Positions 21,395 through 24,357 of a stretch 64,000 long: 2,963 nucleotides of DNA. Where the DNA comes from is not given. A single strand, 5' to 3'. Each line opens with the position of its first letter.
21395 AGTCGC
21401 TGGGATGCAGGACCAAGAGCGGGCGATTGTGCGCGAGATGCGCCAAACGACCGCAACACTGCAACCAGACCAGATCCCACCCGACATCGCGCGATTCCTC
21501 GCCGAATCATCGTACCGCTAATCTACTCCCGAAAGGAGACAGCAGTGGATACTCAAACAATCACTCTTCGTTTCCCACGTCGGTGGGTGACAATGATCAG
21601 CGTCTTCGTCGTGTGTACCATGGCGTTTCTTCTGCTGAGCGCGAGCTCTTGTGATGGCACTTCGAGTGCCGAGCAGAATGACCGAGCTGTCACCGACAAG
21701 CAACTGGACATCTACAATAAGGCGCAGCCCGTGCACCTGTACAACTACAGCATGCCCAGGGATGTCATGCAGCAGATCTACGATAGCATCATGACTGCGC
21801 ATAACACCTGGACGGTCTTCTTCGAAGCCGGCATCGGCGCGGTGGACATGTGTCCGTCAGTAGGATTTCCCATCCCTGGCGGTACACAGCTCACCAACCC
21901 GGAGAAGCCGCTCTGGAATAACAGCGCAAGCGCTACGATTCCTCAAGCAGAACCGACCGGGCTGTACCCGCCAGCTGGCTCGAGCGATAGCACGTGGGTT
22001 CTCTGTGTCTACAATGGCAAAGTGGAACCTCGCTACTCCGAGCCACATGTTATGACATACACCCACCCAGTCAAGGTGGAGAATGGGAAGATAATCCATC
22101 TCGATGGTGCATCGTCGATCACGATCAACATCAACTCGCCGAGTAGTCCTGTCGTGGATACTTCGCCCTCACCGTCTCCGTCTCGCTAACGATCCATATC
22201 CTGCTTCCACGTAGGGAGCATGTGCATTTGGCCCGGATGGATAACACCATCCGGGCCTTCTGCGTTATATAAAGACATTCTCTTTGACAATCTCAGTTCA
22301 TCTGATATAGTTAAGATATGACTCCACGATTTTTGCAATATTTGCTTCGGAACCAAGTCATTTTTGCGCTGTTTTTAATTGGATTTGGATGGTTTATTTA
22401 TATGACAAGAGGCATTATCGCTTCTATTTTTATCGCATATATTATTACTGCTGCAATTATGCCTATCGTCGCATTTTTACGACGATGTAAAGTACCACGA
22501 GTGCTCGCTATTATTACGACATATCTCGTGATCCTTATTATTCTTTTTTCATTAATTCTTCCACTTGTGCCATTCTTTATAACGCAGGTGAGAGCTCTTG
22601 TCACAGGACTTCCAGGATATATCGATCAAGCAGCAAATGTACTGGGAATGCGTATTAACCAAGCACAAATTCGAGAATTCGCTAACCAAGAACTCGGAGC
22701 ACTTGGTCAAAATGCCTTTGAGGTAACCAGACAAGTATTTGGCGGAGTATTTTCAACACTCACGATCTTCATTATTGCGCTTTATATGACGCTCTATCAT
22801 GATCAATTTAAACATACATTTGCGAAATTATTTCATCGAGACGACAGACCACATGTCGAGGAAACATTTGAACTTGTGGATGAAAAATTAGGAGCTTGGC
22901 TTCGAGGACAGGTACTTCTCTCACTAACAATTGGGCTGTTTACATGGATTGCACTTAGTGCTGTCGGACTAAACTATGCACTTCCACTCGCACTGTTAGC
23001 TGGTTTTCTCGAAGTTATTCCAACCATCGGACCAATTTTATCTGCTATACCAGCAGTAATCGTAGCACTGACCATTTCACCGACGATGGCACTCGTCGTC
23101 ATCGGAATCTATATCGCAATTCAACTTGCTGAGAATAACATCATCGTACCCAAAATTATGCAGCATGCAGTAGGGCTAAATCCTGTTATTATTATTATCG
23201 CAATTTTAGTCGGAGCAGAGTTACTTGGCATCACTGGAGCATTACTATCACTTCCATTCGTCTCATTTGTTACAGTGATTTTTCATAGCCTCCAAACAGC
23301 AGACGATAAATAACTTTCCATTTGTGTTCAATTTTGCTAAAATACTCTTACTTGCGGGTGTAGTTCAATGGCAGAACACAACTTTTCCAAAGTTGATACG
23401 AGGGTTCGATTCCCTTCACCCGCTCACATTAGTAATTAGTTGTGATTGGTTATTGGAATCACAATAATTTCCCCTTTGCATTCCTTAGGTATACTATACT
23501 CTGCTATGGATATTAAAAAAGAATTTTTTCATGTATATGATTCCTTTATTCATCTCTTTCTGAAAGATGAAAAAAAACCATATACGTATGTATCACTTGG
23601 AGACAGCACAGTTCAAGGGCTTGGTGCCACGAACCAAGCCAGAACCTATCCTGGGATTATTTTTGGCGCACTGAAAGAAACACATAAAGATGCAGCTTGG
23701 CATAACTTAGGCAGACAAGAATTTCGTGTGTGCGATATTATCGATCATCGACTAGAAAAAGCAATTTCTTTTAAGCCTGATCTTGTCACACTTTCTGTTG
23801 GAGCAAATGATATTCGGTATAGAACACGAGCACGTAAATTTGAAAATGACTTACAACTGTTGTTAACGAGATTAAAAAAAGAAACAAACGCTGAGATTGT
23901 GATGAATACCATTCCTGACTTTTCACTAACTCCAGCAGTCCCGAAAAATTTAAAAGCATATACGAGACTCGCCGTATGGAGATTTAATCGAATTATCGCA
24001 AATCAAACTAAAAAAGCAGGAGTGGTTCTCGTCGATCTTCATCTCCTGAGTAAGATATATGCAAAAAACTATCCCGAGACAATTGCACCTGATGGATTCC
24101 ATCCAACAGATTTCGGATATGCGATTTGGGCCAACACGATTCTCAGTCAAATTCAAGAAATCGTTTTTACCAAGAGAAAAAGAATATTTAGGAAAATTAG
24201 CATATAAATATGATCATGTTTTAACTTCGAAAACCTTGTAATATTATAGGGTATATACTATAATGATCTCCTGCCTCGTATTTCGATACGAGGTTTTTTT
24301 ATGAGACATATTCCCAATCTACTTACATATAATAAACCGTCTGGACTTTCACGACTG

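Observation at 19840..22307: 2.4-kb mosaic insertion bounded by identical 28-bp direct repeats, containing a yaaA pseudo-fragment, a Crp regulator and a roughly 57% GC two-gene segment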

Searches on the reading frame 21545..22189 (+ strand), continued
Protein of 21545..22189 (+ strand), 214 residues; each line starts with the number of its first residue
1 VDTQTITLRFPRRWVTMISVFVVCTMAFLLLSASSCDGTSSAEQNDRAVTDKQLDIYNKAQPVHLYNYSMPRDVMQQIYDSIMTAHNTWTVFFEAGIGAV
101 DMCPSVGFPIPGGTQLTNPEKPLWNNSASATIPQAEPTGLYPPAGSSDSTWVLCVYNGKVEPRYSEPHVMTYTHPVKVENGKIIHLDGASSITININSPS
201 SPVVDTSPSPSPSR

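Call 90: find_related_loci(query=A1, collection=viral_contigs, flank=4000)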
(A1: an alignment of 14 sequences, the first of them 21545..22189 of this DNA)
Query A1 (214 aa) in viral_contigs; peptide patterns used: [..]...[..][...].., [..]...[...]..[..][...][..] (x = any residue, [..] = any of these).
119 stretches matched a pattern; 22 encode a relative of the query (tblastn E <= 1e-3); 22 distinct loci.
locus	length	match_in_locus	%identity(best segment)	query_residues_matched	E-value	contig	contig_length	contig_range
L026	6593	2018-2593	42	12-202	5e-42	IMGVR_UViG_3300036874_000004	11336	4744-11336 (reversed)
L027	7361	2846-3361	44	30-197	4e-40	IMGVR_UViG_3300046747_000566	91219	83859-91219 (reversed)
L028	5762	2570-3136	40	10-196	7e-40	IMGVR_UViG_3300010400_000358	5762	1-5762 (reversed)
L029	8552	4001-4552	42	17-196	2e-38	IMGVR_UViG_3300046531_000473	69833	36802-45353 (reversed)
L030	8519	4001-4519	44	32-198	3e-35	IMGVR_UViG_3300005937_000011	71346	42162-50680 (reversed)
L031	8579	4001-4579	37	12-197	2e-32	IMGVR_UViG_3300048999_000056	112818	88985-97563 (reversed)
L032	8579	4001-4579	37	12-202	1e-29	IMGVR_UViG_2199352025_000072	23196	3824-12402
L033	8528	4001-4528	37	23-198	3e-29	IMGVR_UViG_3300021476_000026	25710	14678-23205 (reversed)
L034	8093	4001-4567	36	6-183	5e-29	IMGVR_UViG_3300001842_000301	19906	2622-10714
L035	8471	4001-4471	32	12-171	3e-16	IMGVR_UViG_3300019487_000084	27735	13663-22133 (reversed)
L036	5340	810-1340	30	13-188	5e-16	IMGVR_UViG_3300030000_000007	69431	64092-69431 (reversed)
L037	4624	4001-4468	31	16-170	3e-15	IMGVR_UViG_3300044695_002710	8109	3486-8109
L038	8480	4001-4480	30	15-175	2e-13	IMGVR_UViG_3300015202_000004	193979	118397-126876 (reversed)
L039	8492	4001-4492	26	12-171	3e-12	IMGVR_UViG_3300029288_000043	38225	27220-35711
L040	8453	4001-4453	31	12-162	3e-12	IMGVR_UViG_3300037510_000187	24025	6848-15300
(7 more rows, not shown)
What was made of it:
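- Tried and rejected: The alignment-based scan later found 22 (call 90).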

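Call 93: search_protein_families(library=phrogs, proteins=[L029:1895-3106:+, L029:3094-3474:+, L029:4577-4993:+, L029:502-1671:+, L034:2571-3179:+, L034:4627-5406:+, L034:5403-5906:+, L040:2625-3338:+, L040:3274-3678:+, L040:4686-5177:+], max_evalue=0.001)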
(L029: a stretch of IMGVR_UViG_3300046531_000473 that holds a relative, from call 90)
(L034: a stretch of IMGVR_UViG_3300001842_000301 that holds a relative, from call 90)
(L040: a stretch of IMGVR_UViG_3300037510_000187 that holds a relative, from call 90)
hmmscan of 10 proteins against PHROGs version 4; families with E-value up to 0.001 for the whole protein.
L029:1895-3106:+ (403 aa): 0 families

L029:3094-3474:+ (126 aa): 0 families

L029:4577-4993:+ (138 aa): 0 families

L029:502-1671:+ (389 aa): 0 families

L034:2571-3179:+ (202 aa): 1 family
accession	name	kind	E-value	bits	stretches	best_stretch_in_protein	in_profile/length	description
phrog_1491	-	tail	6e-14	53.4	1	21-124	2-108/211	tail fiber protein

L034:4627-5406:+ (259 aa): 5 families
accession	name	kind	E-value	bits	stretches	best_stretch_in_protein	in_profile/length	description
phrog_85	-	DNA, RNA and nucleotide metabolism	7.2e-43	148.2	1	43-242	388-585/866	thymidylate synthase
phrog_22708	-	DNA, RNA and nucleotide metabolism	4.5e-19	69.8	1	6-121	5-128/242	thymidylate synthase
phrog_10644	-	DNA, RNA and nucleotide metabolism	1.4e-09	39.3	1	93-235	8-149/160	thymidylate synthase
phrog_35637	-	DNA, RNA and nucleotide metabolism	0.00016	21.8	1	78-236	130-271/366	thymidylate synthase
phrog_28804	-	DNA, RNA and nucleotide metabolism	0.00056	21.2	0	178-237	23-82/91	thymidylate synthase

L034:5403-5906:+ (167 aa): 2 families
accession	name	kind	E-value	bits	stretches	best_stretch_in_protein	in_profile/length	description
phrog_889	-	unknown function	9.7e-12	45.8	1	1-81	15-83/162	-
phrog_30739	-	unknown function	5.3e-05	24.3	1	57-115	31-83/163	-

L040:2625-3338:+ (237 aa): 1 family
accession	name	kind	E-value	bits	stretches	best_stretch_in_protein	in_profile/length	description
phrog_33995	-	unknown function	3.6e-10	41.2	1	43-169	18-149/224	-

L040:3274-3678:+ (134 aa): 1 family
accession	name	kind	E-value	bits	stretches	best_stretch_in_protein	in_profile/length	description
phrog_18067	-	unknown function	1.7e-16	61.8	1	29-133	1-128/129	-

L040:4686-5177:+ (163 aa): 0 families

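Call 94: search_protein_families(library=phrogs, proteins=[L030:2482-3120:+, L030:4574-5368:-, L030:1539-2069:+, L031:2012-3307:+, L031:1279-2112:+, L033:1830-2816:+, L033:4534-5085:-, L033:1178-1846:+, L035:5961-7259:+, L035:1863-2327:+], max_evalue=0.001)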
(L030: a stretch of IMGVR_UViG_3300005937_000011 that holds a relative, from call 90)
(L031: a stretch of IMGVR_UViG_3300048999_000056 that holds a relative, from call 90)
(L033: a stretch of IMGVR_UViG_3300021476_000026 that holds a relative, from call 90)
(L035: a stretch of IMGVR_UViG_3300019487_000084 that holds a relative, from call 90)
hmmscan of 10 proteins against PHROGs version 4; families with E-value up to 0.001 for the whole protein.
L030:2482-3120:+ (212 aa): 0 families

L030:4574-5368:- (264 aa): 1 family
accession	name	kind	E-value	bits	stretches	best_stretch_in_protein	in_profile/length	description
phrog_16701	-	other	1.1e-14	55.4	1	25-248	12-219/234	peptidase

L030:1539-2069:+ (176 aa): 8 families
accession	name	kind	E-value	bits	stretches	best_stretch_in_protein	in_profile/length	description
phrog_2633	-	DNA, RNA and nucleotide metabolism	2.9e-37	129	1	8-147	10-138/142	endonuclease VII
phrog_2914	-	DNA, RNA and nucleotide metabolism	4e-31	109.2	1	33-149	49-156/190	endonuclease VII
phrog_307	-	DNA, RNA and nucleotide metabolism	7.2e-25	89.7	1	12-145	58-176/334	endonuclease VII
phrog_1035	-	DNA, RNA and nucleotide metabolism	6.9e-18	66.5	1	7-155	59-237/271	endonuclease VII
phrog_423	-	DNA, RNA and nucleotide metabolism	9.1e-14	52.7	1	73-149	16-89/159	endonuclease VII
phrog_11865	-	DNA, RNA and nucleotide metabolism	3.4e-06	28.5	1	107-137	2-32/95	endonuclease VII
phrog_2255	-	DNA, RNA and nucleotide metabolism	6.5e-05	23.5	1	12-89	54-119/211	HNH endonuclease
phrog_5558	-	moron, auxiliary metabolic gene and host takeover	0.00012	23.3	1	11-50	65-104/130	Lar-like restriction alleviation protein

L031:2012-3307:+ (431 aa): 10 families
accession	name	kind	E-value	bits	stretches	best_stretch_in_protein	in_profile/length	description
phrog_67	-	other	1e-57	197.8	1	60-419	120-352/743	DNA methyltransferase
phrog_498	-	other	2.3e-18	67.1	1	370-416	380-426/633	DNA methyltransferase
phrog_3008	-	other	3.4e-11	43.9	1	372-413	173-214/244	DNA methyltransferase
phrog_12517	-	unknown function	1.5e-10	41.8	1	371-413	108-150/316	-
phrog_6025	-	other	6.2e-08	33.5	1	63-145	11-90/192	DNA methyltransferase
phrog_18146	-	other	3.7e-07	30.4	0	370-400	71-101/452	DNA methyltransferase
phrog_23085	-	unknown function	4.9e-07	30.5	1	369-426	64-121/138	-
phrog_23148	-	unknown function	1e-06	29.9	1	370-416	106-152/165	-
phrog_8769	-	other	0.00021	22.1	1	372-411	15-54/71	methyltransferase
phrog_18293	-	other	0.0006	20.8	0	372-413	69-110/119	methyltransferase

L031:1279-2112:+ (277 aa): 3 families
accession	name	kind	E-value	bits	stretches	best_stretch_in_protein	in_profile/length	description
phrog_959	-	DNA, RNA and nucleotide metabolism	3.8e-15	56.8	1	40-139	4-103/138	HNH endonuclease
phrog_59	-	DNA, RNA and nucleotide metabolism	4.9e-12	46.9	1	25-133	124-226/423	HNH endonuclease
phrog_1492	-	DNA, RNA and nucleotide metabolism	8.3e-09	36.1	1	34-132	37-149/414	HNH endonuclease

L033:1830-2816:+ (328 aa): 3 families
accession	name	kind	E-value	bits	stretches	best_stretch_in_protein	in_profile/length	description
phrog_1990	-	DNA, RNA and nucleotide metabolism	5.3e-29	102.5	1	12-242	19-246/290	Cas4-domain exonuclease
phrog_1706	-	DNA, RNA and nucleotide metabolism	1.9e-13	51.6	1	24-247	44-258/293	CRISPR/Cas system associated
phrog_434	-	DNA, RNA and nucleotide metabolism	2.7e-05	24.6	1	67-307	109-332/372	RecE-like recombination exonuclease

L033:4534-5085:- (183 aa): 0 families

L033:1178-1846:+ (222 aa): 1 family
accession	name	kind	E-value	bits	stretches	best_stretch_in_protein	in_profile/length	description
phrog_5046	-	DNA, RNA and nucleotide metabolism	5.9e-15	56.8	1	69-183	7-116/161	HNH endonuclease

L035:5961-7259:+ (432 aa): 2 families
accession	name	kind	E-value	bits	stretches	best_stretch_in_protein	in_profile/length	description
phrog_284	-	DNA, RNA and nucleotide metabolism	4.5e-38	132.2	1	78-414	58-385/398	exonuclease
phrog_1891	-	DNA, RNA and nucleotide metabolism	0.0009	19.7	0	28-73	57-102/255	HNH endonuclease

L035:1863-2327:+ (154 aa): 0 families
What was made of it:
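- No holin or endolysin was found (calls 93, 94).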

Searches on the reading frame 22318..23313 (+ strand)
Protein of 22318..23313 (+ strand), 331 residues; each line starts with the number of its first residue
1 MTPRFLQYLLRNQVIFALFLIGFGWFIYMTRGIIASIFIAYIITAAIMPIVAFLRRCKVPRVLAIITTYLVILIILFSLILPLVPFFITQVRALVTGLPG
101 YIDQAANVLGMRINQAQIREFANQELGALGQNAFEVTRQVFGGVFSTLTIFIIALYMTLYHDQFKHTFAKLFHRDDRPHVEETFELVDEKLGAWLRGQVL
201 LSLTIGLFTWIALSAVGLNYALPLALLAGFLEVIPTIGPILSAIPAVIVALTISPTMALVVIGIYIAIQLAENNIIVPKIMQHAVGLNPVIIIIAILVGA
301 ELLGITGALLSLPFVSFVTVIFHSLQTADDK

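Call 6: search_protein_families(library=pfam, proteins=[window:22318-23313:+], max_evalue=0.01)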
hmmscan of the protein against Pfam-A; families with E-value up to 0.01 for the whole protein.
window:22318-23313:+ (331 aa): 1 family
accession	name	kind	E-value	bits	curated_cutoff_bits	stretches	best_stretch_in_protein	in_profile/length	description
PF01594.21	AI-2E_transport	-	5.3e-62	210.3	34.3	1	15-324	6-325/327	AI-2E family transporter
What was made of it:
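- Checked: The ORF 22318-23313 is an AI-2E family transporter, E 5e-62 (call 6).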

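Call 9: find_encoding_contigs(protein=window:22318-23313:+, flank=10000, max_places=10)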
Protein window:22318-23313:+ (331 aa): 1 contig read that carries it; 1 place shown.
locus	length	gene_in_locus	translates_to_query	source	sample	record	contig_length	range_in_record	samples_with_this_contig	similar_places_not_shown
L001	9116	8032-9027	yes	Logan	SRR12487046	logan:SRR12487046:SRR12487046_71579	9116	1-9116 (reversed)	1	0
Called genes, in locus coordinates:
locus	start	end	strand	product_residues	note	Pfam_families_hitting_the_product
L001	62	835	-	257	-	PF03883:H2O2_YaaD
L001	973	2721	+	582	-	PF11790:Glyco_hydro_cc, PF00395:SLH (faint)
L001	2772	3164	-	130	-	-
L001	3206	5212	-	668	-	PF00144:Beta-lactamase (faint), PF13354:Beta-lactamase2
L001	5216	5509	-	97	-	-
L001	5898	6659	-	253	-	PF00027:cNMP_binding, PF13545:HTH_Crp_2 (weak)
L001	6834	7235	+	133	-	-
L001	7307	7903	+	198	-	-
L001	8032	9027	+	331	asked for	PF01594:AI-2E_transport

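Call 18: list_cluster_members(proteins=[P0001, window:22318-23313:+, window:20184-20945:-, window:21120-21521:+, window:19502-19795:-])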
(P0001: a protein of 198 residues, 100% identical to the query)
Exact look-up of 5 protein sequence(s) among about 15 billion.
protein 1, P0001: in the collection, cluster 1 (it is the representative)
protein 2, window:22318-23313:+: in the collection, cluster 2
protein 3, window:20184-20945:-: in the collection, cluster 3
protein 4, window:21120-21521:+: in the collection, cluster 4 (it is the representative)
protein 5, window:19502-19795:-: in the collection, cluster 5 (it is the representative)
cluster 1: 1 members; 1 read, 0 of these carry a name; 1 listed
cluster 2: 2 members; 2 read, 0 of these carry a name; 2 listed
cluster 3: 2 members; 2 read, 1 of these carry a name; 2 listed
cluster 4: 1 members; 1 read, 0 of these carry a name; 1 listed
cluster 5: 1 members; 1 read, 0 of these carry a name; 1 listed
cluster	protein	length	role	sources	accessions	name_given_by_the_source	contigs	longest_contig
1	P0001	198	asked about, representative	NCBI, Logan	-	-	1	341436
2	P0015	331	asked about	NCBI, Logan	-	-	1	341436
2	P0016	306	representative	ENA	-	-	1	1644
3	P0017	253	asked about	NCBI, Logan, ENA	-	-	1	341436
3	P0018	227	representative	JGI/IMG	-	CRP-like cAMP-binding protein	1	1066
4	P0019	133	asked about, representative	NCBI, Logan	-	-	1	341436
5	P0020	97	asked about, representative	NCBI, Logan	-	-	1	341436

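Call 23: find_related_loci(query=window:22318-23313:+, collection=genome_contigs, flank=10000)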
Query window:22318-23313:+ (331 aa) in genome_contigs; peptide patterns used: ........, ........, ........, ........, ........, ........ (x = any residue, [..] = any of these).
75 stretches matched a pattern; 9 encode a relative of the query (tblastn E <= 1e-3); 9 distinct loci.
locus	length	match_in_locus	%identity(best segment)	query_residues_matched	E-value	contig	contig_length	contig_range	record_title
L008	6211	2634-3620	50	1-329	6e-101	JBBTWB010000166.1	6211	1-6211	MAG: Patescibacteria group bacterium isolate H43-bin061_1 H43_bin061_1_000000000166, whole genome shotgun sequence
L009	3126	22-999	47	1-326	3e-99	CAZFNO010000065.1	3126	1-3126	MAG TPA_asm: uncultured Gammaproteobacteria bacterium isolate binchicken_co134_351 genome assembly, contig: NODE_71688_l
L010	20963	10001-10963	47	6-326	6e-93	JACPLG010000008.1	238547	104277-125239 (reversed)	MAG: Candidatus Levyibacteriota bacterium isolate NC_groundwater_515_Ag_S-0.1um_38_10 S35_SO-1_scaffold_9186, whole geno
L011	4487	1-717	54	88-326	3e-81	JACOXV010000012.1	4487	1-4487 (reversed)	MAG: Candidatus Levyibacteriota bacterium isolate NC_groundwater_162_Ag_S-0.1um_38_10 S4_GD2017_2_S1_scaffold_14770, who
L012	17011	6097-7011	36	26-320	5e-41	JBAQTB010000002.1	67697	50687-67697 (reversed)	MAG: Patescibacteria group bacterium isolate MFD03292_ilm_asm_bin19 k127_16319, whole genome shotgun sequence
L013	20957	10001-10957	34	31-331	3e-41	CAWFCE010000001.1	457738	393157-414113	MAG: Candidatus Parcubacteria bacterium isolate MFD02416.bin.1.397 genome assembly, contig: contig_48102, whole genome s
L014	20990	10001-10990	31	3-330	3e-39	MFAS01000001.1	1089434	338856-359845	MAG: Candidatus Collierbacteria bacterium RIFOXYD2_FULL_45_13 RIFOXYD2_FULL_OP11_Collierbacteria_45_13, whole genome sho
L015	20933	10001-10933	32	12-330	1e-37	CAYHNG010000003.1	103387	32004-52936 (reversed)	MAG TPA_asm: uncultured Pseudomonadales bacterium isolate ERP119705_co13_615 genome assembly, contig: NODE_219_length_10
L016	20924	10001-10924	25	27-326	1e-18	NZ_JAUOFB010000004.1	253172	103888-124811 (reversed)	Hymenobacter sp. BT730 NODE_4_length_253172_cov_47.517877, whole genome shotgun sequence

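Call 52: find_homologous_proteins(query=window:22318-23313:+, max_evalue=1e-30)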
Query window:22318-23313:+ (331 aa): 1073 proteins with E <= 1e-30 among 8000 candidates; the best 120 are listed.
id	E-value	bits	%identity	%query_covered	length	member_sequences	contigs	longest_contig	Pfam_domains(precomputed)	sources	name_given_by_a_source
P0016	8.0e-177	605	100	87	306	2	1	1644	PF01594.23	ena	-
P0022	5.8e-169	580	82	100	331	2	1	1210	PF01594.23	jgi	jgi:predicted PurR-regulated permease PerM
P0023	6.2e-168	576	82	100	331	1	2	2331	PF01594.23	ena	-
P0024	1.5e-158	545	77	100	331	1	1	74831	PF01594.23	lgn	-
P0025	3.4e-121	423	58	99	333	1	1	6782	PF01594.23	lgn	-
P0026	9.1e-120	418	58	100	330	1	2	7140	PF01594.23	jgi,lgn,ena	-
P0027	2.0e-119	417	58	98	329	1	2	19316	PF01594.23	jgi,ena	-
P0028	3.0e-118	413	57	99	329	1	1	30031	PF01594.23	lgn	-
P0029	3.6e-118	413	58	99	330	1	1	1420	PF01594.23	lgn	-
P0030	3.9e-118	413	57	100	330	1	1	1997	PF01594.23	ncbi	-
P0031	4.3e-118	413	57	100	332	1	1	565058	PF01594.23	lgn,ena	-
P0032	6.1e-118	412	58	98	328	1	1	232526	PF01594.23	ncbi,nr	ncbi:MAG: AI-2E family transporter [Candidatus Levybacteria bacterium]|nr:AI-2E family transporter [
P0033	1.2e-117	411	58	100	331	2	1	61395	PF01594.23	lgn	-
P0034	1.3e-117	411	56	100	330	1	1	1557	PF01594.23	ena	-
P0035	2.8e-117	410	56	98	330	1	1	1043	PF01594.23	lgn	-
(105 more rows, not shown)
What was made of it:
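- Tried and rejected: The useful relatives came from the protein search (call 52).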

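Call 54: find_encoding_contigs(protein=P0024, flank=10000, max_places=3)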
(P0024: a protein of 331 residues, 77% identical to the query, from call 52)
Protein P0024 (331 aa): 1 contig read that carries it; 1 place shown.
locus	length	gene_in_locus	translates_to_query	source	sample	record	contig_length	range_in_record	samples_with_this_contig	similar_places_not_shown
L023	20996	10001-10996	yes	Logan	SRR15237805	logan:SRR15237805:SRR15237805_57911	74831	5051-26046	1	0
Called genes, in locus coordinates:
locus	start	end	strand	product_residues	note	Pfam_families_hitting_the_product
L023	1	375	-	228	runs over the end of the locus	PF06414:Zeta_toxin (weak), PF13671:AAA_33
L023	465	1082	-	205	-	PF04199:Cyclase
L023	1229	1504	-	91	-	-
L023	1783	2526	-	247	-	-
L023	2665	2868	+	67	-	-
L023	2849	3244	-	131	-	PF00583:Acetyltransf_1, PF13673:Acetyltransf_10, PF13508:Acetyltransf_7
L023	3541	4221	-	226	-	PF07987:DUF1775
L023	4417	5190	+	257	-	PF03883:H2O2_YaaD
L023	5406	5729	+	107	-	-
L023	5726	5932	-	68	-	PF13560:HTH_31, PF12844:HTH_19, PF01381:HTH_3, PF13443:HTH_26 (weak)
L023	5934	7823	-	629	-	-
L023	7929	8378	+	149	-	-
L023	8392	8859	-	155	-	-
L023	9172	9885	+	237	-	-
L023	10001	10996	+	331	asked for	PF01594:AI-2E_transport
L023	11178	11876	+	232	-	PF00657:Lipase_GDSL, PF13472:Lipase_GDSL_2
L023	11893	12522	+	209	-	PF04229:GrpB (weak)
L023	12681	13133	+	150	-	-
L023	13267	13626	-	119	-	PF05635:23S_rRNA_IVP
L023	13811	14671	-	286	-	PF00768:Peptidase_S11, PF13354:Beta-lactamase2 (weak)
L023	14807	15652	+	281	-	PF03372:Exo_endo_phos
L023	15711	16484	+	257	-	PF02673:BacA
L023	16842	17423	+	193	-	-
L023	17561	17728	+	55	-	-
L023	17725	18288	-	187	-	PF04203:Sortase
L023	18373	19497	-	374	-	-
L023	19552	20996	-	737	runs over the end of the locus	-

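Call 55: find_encoding_contigs(protein=P0023, flank=10000, max_places=3)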
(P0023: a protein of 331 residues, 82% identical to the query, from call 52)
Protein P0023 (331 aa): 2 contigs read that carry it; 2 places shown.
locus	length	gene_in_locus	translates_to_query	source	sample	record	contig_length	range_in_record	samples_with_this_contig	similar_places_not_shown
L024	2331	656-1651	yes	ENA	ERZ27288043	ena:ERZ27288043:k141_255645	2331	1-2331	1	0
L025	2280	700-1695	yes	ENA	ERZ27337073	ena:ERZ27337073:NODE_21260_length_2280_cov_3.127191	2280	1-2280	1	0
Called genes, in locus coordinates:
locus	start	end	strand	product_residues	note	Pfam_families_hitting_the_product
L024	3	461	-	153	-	?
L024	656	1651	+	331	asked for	PF01594:AI-2E_transport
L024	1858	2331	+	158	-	?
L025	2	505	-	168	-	?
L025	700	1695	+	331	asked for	PF01594:AI-2E_transport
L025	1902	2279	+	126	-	?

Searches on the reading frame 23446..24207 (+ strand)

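Call 6: search_protein_families(library=pfam, proteins=[window:23446-24207:+], max_evalue=0.01)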
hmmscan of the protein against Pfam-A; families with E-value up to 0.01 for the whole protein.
window:23446-24207:+ (253 aa): 3 families
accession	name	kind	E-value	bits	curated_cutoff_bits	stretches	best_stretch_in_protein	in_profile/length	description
PF13472.12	Lipase_GDSL_2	-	3.2e-25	90.1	32.9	1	51-227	2-178/178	GDSL-like Lipase/Acylhydrolase family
PF00657.28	Lipase_GDSL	-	1.6e-14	55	23.6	1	51-231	4-207/208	GDSL-like Lipase/Acylhydrolase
PF17182.10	OSK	-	0.00029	20.6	27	1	101-199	62-152/202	OSK domain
